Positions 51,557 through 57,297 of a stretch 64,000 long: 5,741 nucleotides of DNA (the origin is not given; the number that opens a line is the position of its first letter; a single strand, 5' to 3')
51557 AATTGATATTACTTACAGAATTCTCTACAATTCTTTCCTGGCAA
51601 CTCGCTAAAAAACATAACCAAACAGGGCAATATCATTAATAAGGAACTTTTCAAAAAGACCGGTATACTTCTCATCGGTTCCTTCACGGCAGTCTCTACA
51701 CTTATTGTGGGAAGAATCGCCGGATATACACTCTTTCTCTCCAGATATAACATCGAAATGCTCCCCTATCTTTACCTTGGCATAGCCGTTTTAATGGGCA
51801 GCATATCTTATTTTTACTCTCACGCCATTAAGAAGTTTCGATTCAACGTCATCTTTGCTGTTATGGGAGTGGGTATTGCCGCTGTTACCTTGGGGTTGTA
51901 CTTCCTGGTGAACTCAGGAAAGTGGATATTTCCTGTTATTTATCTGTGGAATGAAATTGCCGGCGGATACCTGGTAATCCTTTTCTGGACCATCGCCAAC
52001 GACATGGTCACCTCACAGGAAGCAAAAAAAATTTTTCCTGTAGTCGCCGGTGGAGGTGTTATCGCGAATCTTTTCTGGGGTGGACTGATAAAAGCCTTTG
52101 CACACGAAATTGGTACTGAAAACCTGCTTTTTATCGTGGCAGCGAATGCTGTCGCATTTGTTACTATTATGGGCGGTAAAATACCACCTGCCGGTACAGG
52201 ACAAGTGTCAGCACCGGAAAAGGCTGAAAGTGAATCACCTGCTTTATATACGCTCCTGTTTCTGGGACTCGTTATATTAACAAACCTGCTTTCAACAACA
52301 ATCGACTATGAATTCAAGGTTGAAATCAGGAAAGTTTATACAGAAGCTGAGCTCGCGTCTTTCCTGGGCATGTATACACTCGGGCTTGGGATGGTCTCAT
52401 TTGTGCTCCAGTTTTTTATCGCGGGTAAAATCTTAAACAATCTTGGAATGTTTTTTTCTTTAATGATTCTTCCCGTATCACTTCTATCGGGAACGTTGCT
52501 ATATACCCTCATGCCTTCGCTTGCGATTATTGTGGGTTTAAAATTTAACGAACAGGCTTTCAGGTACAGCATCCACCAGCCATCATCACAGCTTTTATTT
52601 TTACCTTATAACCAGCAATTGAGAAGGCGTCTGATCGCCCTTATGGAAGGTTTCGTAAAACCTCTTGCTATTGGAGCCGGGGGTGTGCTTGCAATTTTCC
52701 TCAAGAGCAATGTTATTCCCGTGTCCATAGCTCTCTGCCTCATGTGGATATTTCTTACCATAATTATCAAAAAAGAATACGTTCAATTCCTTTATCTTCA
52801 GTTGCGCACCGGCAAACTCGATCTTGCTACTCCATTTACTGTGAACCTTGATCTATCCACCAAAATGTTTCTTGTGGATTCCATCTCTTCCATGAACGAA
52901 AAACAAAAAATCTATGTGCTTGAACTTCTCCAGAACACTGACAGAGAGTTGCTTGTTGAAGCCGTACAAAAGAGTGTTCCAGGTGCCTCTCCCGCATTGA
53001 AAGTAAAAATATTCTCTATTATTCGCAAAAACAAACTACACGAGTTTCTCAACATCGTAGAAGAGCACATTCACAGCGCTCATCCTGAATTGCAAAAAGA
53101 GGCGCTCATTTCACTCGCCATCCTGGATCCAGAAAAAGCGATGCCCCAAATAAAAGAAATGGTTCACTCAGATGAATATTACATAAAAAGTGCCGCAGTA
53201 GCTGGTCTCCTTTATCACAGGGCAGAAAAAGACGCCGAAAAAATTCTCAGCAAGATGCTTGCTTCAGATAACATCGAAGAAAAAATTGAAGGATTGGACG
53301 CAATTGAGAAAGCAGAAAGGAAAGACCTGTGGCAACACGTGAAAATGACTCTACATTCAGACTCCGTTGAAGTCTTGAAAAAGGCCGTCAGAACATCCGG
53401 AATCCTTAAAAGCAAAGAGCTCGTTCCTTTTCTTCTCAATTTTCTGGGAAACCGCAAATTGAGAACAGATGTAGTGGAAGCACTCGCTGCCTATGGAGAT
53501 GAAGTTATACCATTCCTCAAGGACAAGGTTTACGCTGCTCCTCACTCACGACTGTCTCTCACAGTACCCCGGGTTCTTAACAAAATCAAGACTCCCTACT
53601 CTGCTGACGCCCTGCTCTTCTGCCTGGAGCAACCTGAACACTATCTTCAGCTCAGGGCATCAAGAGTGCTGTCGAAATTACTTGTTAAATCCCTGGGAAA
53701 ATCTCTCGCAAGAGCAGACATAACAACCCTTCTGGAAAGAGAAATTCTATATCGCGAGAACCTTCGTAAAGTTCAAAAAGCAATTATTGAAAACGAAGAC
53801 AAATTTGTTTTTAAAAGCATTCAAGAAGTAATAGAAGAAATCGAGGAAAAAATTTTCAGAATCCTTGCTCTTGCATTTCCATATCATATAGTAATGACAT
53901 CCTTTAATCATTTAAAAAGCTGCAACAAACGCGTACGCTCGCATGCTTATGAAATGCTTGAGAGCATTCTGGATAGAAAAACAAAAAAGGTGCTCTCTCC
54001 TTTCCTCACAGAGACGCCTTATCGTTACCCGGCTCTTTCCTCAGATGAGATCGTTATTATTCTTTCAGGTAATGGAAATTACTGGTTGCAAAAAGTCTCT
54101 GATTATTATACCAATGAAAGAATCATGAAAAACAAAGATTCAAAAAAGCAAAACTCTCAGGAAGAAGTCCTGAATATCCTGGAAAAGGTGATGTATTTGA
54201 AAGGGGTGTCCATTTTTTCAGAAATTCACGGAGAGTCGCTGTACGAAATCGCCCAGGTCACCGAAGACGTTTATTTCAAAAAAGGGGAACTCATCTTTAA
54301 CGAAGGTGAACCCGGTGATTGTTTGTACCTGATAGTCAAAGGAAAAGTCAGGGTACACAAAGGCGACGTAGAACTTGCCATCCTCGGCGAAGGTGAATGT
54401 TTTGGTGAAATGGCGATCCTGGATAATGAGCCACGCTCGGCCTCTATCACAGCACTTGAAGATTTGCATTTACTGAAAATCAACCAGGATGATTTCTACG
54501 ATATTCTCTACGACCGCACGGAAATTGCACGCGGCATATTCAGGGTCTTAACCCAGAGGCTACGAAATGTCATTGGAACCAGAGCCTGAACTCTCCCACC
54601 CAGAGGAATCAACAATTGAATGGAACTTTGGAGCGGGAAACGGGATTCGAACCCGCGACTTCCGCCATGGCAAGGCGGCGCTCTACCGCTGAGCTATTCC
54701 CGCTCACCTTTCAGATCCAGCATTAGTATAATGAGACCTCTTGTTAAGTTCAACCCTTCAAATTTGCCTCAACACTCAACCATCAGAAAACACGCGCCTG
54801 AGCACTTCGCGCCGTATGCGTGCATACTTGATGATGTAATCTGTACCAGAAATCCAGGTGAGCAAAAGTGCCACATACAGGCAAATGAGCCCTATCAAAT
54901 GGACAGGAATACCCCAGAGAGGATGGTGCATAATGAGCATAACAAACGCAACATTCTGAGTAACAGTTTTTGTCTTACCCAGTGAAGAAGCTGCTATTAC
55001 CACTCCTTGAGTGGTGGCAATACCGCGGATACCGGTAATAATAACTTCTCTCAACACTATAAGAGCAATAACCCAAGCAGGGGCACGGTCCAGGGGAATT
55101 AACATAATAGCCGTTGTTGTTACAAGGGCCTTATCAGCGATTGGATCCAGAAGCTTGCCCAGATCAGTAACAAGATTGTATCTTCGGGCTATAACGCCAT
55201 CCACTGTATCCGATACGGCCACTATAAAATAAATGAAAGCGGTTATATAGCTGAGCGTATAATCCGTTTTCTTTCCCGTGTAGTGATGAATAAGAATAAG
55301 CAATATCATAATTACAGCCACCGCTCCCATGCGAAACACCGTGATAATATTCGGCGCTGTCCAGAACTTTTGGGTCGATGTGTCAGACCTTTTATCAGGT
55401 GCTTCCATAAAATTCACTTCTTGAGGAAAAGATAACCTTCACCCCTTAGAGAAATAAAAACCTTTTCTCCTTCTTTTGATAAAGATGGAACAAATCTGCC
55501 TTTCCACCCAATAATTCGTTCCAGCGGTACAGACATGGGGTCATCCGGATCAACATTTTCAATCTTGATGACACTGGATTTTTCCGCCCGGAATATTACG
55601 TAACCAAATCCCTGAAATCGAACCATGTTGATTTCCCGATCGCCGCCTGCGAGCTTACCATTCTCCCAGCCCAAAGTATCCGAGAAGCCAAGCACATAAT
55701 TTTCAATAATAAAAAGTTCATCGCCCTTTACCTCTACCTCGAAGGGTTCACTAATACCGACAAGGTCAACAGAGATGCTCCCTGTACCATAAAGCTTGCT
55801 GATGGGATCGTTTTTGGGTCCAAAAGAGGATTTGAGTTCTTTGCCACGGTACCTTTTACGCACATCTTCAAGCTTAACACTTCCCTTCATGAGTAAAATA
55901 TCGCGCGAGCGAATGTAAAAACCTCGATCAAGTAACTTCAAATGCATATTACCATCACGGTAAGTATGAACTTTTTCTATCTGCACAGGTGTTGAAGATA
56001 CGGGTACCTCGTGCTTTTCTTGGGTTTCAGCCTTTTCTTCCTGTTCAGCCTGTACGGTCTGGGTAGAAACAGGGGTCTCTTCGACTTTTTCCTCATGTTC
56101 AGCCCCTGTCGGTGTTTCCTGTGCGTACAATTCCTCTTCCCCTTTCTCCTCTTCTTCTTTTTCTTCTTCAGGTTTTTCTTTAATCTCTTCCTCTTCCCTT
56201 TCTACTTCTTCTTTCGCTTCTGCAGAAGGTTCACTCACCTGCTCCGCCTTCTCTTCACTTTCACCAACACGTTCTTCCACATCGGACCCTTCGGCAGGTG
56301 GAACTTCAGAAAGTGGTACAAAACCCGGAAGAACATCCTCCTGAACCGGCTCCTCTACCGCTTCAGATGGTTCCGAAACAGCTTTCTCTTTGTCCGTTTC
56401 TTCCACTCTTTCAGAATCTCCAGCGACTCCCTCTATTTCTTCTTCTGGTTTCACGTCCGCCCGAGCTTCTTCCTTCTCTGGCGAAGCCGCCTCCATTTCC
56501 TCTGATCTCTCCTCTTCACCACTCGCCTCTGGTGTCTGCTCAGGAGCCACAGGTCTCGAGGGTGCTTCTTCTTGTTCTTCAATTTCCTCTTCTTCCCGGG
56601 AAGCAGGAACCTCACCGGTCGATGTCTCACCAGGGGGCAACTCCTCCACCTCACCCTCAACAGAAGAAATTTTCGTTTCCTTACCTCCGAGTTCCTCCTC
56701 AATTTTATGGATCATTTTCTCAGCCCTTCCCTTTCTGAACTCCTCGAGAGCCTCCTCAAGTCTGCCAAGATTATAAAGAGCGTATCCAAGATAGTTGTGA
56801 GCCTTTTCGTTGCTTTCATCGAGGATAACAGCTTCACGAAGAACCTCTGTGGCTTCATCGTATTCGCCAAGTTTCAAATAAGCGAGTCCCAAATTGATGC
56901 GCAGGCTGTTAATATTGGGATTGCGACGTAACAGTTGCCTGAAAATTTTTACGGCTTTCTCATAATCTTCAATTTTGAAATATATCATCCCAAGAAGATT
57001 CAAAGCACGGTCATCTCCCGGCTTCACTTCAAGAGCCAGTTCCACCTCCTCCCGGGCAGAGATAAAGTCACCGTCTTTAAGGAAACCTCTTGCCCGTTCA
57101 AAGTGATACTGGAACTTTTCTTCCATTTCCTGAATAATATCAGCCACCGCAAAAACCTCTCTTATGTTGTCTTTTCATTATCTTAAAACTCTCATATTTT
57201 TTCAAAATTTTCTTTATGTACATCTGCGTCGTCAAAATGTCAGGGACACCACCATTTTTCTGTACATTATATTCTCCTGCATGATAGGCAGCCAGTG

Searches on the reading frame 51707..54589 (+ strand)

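Call 59: search_protein_families(library=pfam, proteins=[window:51707-54589:+], max_evalue=0.00001)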
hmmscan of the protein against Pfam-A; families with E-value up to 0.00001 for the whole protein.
window:51707-54589:+ (960 aa): 3 families
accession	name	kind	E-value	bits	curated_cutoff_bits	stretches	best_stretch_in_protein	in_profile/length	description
PF00027.35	cNMP_binding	-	1.1e-24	86.7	27.5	1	855-934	2-86/89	Cyclic nucleotide-binding domain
PF13646.12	HEAT_2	-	1.1e-13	51.7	27.7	0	549-606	9-69/88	HEAT repeats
PF03219.20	TLC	-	2.1e-08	33.9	21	0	66-135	139-208/491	TLC ATP/ADP transporter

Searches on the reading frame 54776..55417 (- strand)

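Call 59: search_protein_families(library=pfam, proteins=[window:54776-55417:-], max_evalue=0.00001)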
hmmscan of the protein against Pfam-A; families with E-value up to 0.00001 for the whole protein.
window:54776-55417:- (213 aa): 1 family
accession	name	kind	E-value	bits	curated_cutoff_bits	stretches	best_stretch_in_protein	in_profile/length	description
PF01066.26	CDP-OH_P_transf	-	1.6e-36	126.4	22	1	19-188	1-151/152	CDP-alcohol phosphatidyltransferase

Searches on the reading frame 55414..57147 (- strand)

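Call 59: search_protein_families(library=pfam, proteins=[window:55414-57147:-], max_evalue=0.00001)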
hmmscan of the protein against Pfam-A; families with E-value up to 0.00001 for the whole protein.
window:55414-57147:- (577 aa): 19 families
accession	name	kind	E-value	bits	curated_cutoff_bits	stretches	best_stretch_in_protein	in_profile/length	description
PF07719.23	TPR_2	-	1.6e-23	81.3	27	1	47-78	2-33/34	Tetratricopeptide repeat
PF00515.34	TPR_1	-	1.6e-18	66.1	27.8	0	47-78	2-33/34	Tetratricopeptide repeat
PF13432.12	TPR_16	-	1.9e-18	67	32.7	2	85-139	2-56/65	Tetratricopeptide repeat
PF13181.12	TPR_8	-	1e-17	63.1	25.7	1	47-78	2-33/34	Tetratricopeptide repeat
PF14559.12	TPR_19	-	8.8e-15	55.2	25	1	23-78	2-57/68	Tetratricopeptide repeat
PF13428.12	TPR_14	-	2.3e-13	49.8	23.5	0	83-122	4-43/44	Tetratricopeptide repeat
PF13424.12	TPR_12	-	1e-12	48.5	30.1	1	81-138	4-62/77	Tetratricopeptide repeat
PF12895.13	ANAPC3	-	1.6e-12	48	27.2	1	36-105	13-81/82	Anaphase-promoting complex, cyclosome, subunit 3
PF13414.12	TPR_11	-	2.2e-12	46.9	26.8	1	87-128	1-42/42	TPR repeat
PF13431.12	TPR_17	-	3.1e-12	46.2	24.4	0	104-135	3-34/34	Tetratricopeptide repeat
PF13374.12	TPR_10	-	2.2e-10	40.6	27.5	0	83-108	5-30/42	Tetratricopeptide repeat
PF13176.12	TPR_7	-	4.7e-10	39.2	27.9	0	84-111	3-32/36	Tetratricopeptide repeat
PF13174.12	TPR_6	-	4.9e-10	39.8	26.3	0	51-78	5-32/33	Tetratricopeptide repeat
PF14853.12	Fis1_TPR_C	-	2.1e-08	34.7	25.3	0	19-59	8-48/53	Fis1 C-terminal tetratricopeptide repeat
PF23914.1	TPR_CcmH_CycH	-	2.3e-08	34.4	42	0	40-139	44-146/158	Cytochrome c-type biogenesis protein H TPR domain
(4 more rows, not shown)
